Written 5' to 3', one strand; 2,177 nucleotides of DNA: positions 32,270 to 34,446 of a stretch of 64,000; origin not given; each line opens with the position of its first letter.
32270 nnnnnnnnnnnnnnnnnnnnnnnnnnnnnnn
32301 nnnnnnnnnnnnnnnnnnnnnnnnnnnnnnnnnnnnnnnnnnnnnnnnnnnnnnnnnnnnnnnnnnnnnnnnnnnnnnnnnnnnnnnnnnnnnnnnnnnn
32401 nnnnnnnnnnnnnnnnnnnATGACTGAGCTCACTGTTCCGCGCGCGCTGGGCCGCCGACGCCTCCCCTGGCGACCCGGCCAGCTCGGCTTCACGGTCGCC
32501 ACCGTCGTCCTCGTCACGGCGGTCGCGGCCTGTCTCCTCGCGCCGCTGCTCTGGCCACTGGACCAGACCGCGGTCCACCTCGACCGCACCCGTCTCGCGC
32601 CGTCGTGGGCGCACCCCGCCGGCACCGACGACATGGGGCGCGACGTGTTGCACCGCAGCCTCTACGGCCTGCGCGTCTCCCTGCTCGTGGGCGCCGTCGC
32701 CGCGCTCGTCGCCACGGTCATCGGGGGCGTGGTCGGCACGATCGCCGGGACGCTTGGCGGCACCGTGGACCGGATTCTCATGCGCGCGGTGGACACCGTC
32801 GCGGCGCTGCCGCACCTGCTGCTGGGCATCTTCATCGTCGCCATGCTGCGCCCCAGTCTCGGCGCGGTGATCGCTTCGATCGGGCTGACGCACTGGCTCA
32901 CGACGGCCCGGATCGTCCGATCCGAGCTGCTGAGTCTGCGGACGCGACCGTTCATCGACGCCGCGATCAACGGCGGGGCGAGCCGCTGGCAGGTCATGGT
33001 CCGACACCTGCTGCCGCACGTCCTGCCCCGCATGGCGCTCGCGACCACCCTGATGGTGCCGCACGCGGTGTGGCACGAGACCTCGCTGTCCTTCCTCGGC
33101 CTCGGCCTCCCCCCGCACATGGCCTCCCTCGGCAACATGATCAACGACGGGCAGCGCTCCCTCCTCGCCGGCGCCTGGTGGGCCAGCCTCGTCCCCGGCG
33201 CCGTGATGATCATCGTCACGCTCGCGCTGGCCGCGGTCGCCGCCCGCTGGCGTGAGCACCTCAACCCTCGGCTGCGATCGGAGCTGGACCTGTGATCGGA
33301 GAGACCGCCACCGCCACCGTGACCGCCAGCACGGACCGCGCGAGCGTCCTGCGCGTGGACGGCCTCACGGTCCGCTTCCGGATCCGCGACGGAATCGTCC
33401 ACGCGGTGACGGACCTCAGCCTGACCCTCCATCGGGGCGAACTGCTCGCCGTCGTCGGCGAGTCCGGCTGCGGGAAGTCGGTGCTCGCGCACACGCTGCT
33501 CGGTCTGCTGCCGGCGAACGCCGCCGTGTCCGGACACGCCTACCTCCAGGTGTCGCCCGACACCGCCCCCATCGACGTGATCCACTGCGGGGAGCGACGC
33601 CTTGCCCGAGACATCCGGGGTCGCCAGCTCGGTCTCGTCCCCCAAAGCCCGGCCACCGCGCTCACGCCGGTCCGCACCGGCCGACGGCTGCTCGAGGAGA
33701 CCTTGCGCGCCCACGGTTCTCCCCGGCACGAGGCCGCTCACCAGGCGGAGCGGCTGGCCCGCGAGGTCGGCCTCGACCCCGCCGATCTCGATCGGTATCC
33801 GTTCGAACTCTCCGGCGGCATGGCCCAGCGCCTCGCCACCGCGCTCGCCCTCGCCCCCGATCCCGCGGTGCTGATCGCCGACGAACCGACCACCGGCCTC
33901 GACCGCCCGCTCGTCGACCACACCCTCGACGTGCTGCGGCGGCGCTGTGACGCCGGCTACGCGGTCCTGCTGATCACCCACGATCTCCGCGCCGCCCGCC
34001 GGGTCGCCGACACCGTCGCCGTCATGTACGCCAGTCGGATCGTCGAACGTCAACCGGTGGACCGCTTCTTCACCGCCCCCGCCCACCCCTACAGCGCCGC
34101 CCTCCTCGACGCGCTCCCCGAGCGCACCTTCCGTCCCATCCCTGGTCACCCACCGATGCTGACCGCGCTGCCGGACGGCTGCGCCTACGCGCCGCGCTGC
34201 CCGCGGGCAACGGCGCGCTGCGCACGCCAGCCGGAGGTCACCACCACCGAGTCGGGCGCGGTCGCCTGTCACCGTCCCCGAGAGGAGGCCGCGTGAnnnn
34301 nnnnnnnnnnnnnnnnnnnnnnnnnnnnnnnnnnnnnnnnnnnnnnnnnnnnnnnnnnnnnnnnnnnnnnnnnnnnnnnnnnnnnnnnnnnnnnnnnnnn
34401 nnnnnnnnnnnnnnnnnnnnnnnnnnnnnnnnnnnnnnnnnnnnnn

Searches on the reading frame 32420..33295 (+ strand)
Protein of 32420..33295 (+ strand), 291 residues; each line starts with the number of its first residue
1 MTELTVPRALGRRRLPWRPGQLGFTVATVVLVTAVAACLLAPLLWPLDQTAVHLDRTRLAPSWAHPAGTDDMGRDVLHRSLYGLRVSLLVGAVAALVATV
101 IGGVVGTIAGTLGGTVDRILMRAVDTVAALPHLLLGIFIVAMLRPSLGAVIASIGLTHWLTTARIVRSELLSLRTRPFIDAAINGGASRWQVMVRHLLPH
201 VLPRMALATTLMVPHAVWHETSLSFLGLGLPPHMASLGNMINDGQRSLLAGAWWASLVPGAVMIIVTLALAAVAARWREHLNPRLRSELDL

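Call 57: search_protein_families(library=pfam, proteins=[window:32420-33295:+], max_evalue=0.0001)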
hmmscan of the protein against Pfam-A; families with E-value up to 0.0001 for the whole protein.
window:32420-33295:+ (291 aa): 1 family
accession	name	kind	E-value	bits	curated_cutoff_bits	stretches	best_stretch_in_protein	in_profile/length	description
PF00528.27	BPD_transp_1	-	3.9e-26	92.3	26.4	1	102-286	1-183/184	Binding-protein-dependent transport system inner membrane component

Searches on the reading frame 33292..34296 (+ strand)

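Call 57: search_protein_families(library=pfam, proteins=[window:33292-34296:+], max_evalue=0.0001)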
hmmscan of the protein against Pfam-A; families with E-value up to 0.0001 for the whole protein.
window:33292-34296:+ (334 aa): 3 families
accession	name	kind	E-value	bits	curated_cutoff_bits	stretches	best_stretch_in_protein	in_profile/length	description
PF00005.33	ABC_tran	-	3.7e-21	76.6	25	1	40-201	2-137/137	ABC transporter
PF08352.17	oligo_HPY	-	1.7e-15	57.6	27.1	1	251-310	1-65/65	Oligopeptide/dipeptide transporter, C-terminal region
PF13401.12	AAA_22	-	8.6e-05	23.3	27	0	50-109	6-33/130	AAA domain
